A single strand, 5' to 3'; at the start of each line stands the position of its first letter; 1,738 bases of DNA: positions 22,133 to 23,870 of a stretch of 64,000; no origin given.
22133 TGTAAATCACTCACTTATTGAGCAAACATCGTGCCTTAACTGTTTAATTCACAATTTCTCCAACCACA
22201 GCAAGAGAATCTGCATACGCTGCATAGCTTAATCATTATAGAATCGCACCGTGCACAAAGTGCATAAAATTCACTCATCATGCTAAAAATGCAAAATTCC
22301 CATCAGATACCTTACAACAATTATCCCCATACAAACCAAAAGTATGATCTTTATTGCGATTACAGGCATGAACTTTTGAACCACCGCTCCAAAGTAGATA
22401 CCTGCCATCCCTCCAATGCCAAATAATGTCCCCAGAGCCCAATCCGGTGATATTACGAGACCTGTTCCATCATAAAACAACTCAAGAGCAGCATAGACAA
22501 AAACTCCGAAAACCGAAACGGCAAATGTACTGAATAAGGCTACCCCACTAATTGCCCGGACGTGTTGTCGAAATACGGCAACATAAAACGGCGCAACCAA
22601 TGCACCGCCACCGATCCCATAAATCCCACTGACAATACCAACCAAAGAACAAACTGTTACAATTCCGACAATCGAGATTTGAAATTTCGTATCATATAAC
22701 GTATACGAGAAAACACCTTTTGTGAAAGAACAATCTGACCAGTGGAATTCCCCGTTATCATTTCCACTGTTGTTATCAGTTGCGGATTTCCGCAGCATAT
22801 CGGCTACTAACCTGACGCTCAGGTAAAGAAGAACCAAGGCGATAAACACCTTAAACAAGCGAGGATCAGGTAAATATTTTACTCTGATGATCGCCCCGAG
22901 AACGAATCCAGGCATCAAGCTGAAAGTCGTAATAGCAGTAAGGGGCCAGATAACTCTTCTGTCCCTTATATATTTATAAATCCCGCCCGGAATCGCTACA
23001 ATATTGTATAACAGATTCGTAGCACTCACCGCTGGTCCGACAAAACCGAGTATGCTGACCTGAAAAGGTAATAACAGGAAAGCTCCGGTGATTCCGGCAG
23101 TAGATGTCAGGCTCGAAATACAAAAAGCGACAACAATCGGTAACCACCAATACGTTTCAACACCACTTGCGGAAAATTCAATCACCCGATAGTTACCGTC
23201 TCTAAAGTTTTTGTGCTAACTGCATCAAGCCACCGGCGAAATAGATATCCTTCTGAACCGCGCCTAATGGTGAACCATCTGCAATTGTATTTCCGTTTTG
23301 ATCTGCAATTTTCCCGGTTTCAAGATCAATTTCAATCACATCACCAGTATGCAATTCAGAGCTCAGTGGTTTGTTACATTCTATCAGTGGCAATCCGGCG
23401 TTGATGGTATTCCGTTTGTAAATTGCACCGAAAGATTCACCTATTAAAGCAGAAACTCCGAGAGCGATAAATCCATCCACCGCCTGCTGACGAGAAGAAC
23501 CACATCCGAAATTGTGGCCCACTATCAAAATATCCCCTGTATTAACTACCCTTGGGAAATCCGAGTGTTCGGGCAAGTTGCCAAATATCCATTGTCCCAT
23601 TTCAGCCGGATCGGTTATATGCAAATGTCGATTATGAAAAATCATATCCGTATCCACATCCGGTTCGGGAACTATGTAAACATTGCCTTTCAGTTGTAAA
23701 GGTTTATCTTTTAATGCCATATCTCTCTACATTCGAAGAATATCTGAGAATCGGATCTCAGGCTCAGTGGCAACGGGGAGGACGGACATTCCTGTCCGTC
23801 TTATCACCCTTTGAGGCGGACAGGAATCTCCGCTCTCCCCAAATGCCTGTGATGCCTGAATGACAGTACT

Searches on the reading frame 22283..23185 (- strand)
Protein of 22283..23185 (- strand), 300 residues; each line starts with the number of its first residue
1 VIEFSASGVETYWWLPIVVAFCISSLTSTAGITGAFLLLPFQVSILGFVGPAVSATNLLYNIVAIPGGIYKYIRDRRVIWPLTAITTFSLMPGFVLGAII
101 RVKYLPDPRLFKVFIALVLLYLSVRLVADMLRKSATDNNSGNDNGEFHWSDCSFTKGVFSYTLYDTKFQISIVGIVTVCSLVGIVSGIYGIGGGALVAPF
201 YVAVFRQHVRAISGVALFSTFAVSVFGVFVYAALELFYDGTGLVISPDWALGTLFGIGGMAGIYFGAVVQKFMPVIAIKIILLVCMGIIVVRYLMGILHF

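Call 8: search_protein_families(library=pfam, proteins=[window:22283-23185:-])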
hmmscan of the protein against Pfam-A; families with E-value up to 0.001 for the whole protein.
window:22283-23185:- (300 aa): 1 family
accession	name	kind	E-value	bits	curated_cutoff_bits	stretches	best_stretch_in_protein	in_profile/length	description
PF01925.25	TauE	-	2.9e-30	106.1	32.6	1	17-292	2-236/237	Sulfite exporter TauE/SafE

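Call 45: search_protein_families(library=ncbifam, proteins=[window:22283-23185:-], max_evalue=0.001)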
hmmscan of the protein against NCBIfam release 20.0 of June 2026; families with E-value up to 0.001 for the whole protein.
window:22283-23185:- (300 aa): 0 families

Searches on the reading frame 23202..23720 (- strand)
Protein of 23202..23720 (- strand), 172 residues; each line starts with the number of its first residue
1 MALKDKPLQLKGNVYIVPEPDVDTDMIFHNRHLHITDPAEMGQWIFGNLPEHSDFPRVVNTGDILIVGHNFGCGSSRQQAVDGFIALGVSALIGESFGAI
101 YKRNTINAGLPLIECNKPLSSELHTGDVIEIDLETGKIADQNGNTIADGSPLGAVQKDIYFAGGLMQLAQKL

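Call 8: search_protein_families(library=pfam, proteins=[window:23202-23720:-])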
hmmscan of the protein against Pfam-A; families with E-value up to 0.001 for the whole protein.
window:23202-23720:- (172 aa): 2 families
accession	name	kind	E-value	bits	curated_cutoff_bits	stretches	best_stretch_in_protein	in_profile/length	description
PF00694.25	Aconitase_C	-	2.7e-14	54.1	22.8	1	60-110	72-123/131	Aconitase C-terminal domain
PF06434.19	Aconitase_2_N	-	0.00025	21.3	27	0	92-167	96-168/204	Aconitate hydratase 2 N-terminus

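Call 35: find_encoding_contigs(protein=window:23202-23720:-, flank=3500, max_places=10)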
Protein window:23202-23720:- (172 aa): 17 contigs read that carry it; 10 places shown.
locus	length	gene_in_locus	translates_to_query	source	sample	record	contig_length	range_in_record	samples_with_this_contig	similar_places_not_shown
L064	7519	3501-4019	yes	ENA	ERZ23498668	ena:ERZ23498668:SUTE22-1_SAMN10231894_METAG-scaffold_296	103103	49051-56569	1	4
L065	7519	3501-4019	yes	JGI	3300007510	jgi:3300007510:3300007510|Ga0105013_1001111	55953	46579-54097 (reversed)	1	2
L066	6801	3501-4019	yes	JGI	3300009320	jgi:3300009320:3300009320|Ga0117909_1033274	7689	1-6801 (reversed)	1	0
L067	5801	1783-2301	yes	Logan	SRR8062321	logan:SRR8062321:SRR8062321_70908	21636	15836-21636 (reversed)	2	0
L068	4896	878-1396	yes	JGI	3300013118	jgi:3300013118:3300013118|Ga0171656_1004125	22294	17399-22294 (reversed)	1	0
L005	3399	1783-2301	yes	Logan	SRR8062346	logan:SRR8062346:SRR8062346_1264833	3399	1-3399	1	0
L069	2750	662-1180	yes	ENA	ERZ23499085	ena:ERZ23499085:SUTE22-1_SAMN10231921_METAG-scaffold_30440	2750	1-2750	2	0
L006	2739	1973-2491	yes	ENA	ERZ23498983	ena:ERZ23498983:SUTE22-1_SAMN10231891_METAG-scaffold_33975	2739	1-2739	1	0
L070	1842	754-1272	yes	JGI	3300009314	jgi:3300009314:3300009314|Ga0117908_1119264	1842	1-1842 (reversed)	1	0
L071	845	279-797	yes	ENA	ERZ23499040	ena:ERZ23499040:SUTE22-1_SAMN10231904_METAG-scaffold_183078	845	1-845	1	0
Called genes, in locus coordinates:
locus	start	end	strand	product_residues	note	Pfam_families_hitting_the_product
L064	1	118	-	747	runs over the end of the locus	PF18962:Por_Secre_tail (weak)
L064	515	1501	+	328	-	PF01569:PAP2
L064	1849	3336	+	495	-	PF01841:Transglut_core, PF13471:Transglut_core3 (weak)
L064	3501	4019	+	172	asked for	PF00694:Aconitase_C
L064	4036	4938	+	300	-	PF01925:TauE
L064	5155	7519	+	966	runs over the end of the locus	PF13360:PQQ_2 (faint), PF22544:HYDIN_VesB_CFA65-like_Ig, PF15780:ASH (weak), PF01839:FG-GAP (faint), PF23727:Beta-prop_FAM234A_B (faint), PF25292:Beta-prop_CGLA (faint), PF13517:FG-GAP_3 (weak), PF18962:Por_Secre_tail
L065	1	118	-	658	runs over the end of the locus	?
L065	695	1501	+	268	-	PF01569:PAP2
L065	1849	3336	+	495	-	PF01841:Transglut_core, PF13471:Transglut_core3 (weak)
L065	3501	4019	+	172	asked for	PF00694:Aconitase_C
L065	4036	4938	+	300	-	PF01925:TauE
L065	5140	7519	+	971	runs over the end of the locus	PF13360:PQQ_2 (faint), PF15780:ASH (weak), PF22544:HYDIN_VesB_CFA65-like_Ig, PF01839:FG-GAP (faint), PF23727:Beta-prop_FAM234A_B (faint), PF25292:Beta-prop_CGLA (faint), PF13517:FG-GAP_3 (weak), PF18962:Por_Secre_tail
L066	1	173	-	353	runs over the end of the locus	?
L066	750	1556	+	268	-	PF01569:PAP2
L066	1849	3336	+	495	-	PF01841:Transglut_core, PF13471:Transglut_core3 (weak)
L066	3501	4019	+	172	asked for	PF00694:Aconitase_C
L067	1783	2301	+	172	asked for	PF00694:Aconitase_C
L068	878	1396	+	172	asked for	PF00694:Aconitase_C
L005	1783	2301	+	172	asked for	PF00694:Aconitase_C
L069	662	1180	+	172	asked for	PF00694:Aconitase_C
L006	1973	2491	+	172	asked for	PF00694:Aconitase_C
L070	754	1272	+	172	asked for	PF00694:Aconitase_C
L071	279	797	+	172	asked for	PF00694:Aconitase_C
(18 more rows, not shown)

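Call 45: search_protein_families(library=ncbifam, proteins=[window:23202-23720:-], max_evalue=0.001)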
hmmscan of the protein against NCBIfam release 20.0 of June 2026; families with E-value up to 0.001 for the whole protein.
window:23202-23720:- (172 aa): 15 families
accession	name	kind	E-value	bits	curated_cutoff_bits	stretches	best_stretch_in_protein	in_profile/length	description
TIGR02087.1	LEUD_arch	subfamily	3.7e-35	121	108.95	1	21-171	9-156/157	LeuD/DmdB family oxidoreductase small subunit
NF040604.2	HacB_Meth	equivalog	3.2e-34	118.1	230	1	9-170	2-158/159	homoaconitase small subunit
NF040625.1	HacB2_Meth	equivalog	1.2e-30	106.1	230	1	10-167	4-154/161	homoaconitase small subunit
TIGR02084.1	leud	equivalog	9.6e-30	103.3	245.85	1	21-170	9-155/156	3-isopropylmalate dehydratase small subunit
NF002458.0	PRK01641.1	subfamily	3.1e-20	72.6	167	1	9-142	6-154/202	3-isopropylmalate dehydratase small subunit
NF010629.0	PRK14023.1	equivalog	1.4e-19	70.5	229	1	52-167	40-152/166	homoaconitate hydratase small subunit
TIGR00139.1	h_aconitase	equivalog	2.6e-14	52.5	529.9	1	7-114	527-634/709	homoaconitase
TIGR00171.1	leuD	equivalog_domain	2.7e-11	43.7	116.25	1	10-146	7-159/188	3-isopropylmalate dehydratase small subunit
TIGR01342.1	acon_putative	hypoth_equivalog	9.2e-09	34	719.15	1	62-140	528-607/655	putative aconitate hydratase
NF005558.0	PRK07229.1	equivalog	3.2e-08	32.6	612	1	39-139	502-603/647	aconitate hydratase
NF009520.0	PRK12881.1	subfamily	4.9e-08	31.1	905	1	62-142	763-846/893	aconitate hydratase AcnA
NF006757.0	PRK09277.1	subfamily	1.9e-07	29.2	686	1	61-113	757-810/888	aconitate hydratase AcnA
TIGR01341.1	aconitase_1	equivalog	7.4e-07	27.2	945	1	61-127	748-817/876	aconitate hydratase AcnA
TIGR02333.1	2met_isocit_dHY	equivalog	0.00024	19.1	1419.85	1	64-112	734-782/858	Fe/S-dependent 2-methylisocitrate dehydratase AcnD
NF006690.0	PRK09238.1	equivalog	0.00037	18.6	782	0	64-168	225-338/852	bifunctional aconitate hydratase 2/2-methylisocitrate dehydratase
